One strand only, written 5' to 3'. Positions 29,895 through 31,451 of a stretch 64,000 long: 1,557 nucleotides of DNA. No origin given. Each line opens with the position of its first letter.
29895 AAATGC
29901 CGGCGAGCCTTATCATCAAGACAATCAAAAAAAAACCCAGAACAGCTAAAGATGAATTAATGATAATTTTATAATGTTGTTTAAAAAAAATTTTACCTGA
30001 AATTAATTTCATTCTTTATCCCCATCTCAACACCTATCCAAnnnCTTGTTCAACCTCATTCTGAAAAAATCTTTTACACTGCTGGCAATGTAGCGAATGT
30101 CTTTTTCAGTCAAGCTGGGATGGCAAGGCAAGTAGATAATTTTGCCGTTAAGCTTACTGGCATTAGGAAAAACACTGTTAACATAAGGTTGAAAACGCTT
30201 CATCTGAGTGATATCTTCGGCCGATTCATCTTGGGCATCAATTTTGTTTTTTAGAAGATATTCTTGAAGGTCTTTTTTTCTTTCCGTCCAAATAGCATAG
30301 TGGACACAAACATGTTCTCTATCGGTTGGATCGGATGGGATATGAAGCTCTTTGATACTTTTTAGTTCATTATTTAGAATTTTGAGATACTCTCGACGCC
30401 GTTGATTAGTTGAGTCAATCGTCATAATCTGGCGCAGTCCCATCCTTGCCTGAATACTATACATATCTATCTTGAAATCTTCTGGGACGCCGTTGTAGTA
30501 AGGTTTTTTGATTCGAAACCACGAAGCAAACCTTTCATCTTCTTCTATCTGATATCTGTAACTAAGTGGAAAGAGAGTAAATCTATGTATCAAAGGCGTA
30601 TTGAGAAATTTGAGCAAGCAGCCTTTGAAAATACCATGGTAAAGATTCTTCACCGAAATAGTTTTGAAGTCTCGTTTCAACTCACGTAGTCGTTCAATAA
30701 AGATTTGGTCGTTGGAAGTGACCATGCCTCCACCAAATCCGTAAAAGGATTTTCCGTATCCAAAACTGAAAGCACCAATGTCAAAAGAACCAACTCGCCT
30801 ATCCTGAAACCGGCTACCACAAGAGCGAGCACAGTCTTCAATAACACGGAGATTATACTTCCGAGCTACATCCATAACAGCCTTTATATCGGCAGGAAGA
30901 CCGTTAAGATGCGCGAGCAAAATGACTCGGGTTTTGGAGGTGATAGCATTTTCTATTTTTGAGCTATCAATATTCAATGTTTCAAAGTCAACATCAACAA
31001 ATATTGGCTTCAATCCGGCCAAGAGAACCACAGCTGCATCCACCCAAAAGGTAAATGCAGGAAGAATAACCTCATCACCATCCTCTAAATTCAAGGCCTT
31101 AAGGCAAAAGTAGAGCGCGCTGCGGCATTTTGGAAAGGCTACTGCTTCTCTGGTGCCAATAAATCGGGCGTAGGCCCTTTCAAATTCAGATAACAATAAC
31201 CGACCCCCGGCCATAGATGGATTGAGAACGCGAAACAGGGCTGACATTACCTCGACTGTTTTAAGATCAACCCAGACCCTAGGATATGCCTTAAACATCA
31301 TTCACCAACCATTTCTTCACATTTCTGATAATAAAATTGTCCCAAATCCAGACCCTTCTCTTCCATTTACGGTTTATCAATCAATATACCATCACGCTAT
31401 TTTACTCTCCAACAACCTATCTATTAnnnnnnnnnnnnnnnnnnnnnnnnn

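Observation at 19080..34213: GDP-D-glycero-alpha-D-manno-heptose pathway with fused hddC-gmhB and relocated gmhA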

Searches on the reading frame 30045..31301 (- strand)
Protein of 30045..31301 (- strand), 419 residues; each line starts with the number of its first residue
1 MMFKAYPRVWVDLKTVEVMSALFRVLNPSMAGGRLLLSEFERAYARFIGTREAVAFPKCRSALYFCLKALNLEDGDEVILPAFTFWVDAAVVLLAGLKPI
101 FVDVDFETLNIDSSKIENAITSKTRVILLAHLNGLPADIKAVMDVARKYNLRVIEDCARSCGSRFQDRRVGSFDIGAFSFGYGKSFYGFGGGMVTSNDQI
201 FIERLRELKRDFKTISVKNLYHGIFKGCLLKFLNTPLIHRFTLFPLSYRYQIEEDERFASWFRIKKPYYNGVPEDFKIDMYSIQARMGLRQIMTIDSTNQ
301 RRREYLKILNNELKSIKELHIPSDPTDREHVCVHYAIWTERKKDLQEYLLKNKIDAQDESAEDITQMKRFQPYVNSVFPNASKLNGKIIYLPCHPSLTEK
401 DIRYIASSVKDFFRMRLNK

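Call 5: search_protein_families(library=pfam, proteins=[window:30045-31301:-], max_evalue=0.001)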
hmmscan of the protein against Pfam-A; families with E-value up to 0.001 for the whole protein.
window:30045-31301:- (419 aa): 3 families
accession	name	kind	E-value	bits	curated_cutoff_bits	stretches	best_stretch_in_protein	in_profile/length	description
PF01041.23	DegT_DnrJ_EryC1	-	1.3e-71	242.2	19.8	2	38-210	27-200/360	DegT/DnrJ/EryC1/StrS aminotransferase family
PF00155.27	Aminotran_1_2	-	1.4e-07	31.4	19.7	1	37-211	44-247/361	Aminotransferase class I and II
PF00266.25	Aminotran_5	-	0.00014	21.4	21.5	0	72-244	85-261/371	Aminotransferase class-V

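Call 7: search_protein_families(library=ncbifam, proteins=[window:30045-31301:-], max_evalue=0.001)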
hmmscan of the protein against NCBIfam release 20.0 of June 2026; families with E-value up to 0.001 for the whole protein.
window:30045-31301:- (419 aa): 25 families
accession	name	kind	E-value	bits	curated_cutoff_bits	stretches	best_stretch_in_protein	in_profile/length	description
TIGR03588.1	PseC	equivalog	4e-48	164.2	423.5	2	20-209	15-211/380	UDP-4-amino-4,6-dideoxy-N-acetyl-beta-L-altrosamine transaminase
NF008658.2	PRK11658.1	equivalog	3.9e-44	150.8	631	1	37-213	35-209/379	UDP-4-amino-4-deoxy-L-arabinose aminotransferase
NF008687.0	PRK11706.1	equivalog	7.9e-43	146.6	375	1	41-205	37-202/375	dTDP-4-amino-4,6-dideoxygalactose transaminase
TIGR04181.1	NHT_00031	hypoth_equivalog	7.3e-41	140.2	420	2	37-216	32-228/359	LegC family aminotransferase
NF011936.0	PRK15407.1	equivalog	4.7e-38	131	423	2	29-210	60-252/440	lipopolysaccharide biosynthesis protein RfbH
TIGR02379.1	ECA_wecE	subfamily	6.7e-38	130.4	434.85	1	46-206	42-204/376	dTDP-4-amino-4,6-dideoxy-D-glucose transaminase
TIGR04427.1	PLP_DesI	equivalog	1.2e-36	126.7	650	1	33-210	50-226/390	dTDP-4-dehydro-6-deoxyglucose aminotransferase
NF005817.0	PRK07683.1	equivalog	1.4e-09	37.2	575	1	61-131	100-169/387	aminotransferase A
NF005816.0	PRK07682.1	equivalog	2.2e-07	29.9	620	1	61-156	101-202/390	aminotransferase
NF004975.0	PRK06348.1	equivalog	9.8e-07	28.1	549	1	51-156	90-201/384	pyridoxal phosphate-dependent aminotransferase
NF041364.1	GntC_guanitoxin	equivalog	2.7e-06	26.6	415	1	61-156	71-173/356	guanitoxin biosynthesis PLP-dependent (S)-gamma-hydroxy-L-arginine cyclodehydratase GntC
NF009079.0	PRK12414.1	subfamily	2.9e-06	26.5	481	1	54-149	94-188/384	methionine aminotransferase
NF041091.1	asp_aminotase_Arch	equivalog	3.7e-06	26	550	1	60-134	97-171/376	aspartate aminotransferase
NF004621.0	PRK05957.1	equivalog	6.9e-06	25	498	1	72-129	110-166/389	pyridoxal phosphate-dependent aminotransferase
NF006229.0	PRK08361.1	equivalog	1.4e-05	24.2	624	1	61-156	104-205/391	aspartate aminotransferase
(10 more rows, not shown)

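Call 76: search_solved_structures(query=window:30045-31301:-, max_evalue=1e-10)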
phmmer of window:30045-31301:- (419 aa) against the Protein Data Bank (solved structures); distinct sequences matched with E-value up to 1e-10: 55.
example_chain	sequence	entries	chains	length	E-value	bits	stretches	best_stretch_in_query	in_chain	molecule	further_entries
7b0d_A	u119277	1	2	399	2e-46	162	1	17-222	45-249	Glutamine--scyllo-inositol transaminase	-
7n63_A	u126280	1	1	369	3.7e-44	154.5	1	39-224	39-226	Putative aminotransferase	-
3frk_A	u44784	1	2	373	3.6e-39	138.1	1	39-228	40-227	QdtB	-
7b0m_AAA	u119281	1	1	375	4.2e-35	124.7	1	37-209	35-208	Sugar aminotransferase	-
5u1z_A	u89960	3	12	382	3e-34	121.9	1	38-224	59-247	Putative aminotransferase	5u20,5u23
3bn1_A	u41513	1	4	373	6e-34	120.9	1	33-209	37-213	Perosamine synthetase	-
3dr7_A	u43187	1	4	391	7.4e-34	120.6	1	33-209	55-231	Putative perosamine synthetase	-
3dr4_A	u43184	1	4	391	1.6e-33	119.5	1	33-209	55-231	Putative perosamine synthetase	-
5u21_A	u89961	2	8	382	2e-33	119.2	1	38-224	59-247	Putative aminotransferase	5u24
2c7t_A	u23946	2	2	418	1.5e-32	116.3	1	32-215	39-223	GLUTAMINE-2-DEOXY-SCYLLO-INOSOSE AMINOTRANSFERASE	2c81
5w71_A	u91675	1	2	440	1.8e-32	116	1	32-215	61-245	L-glutamine:2-deoxy-scyllo-inosose aminotransferase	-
8sng_A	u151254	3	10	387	1.1e-31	113.5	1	39-210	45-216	UDP-4-amino-4-deoxy-L-arabinose--oxoglutarate aminotransferase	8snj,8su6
1mdo_A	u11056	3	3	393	5.9e-31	111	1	37-209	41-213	ArnB aminotransferase | UDP-4-amino-4-deoxy-L-arabinose--oxoglutarate aminotransferase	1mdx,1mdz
6blg_A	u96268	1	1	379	6.4e-31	110.9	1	46-211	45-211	dTDP-4-amino-4,6-dideoxygalactose transaminase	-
3uwc_A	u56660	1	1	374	2.2e-30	109.1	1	37-207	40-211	Nucleotide-sugar aminotransferase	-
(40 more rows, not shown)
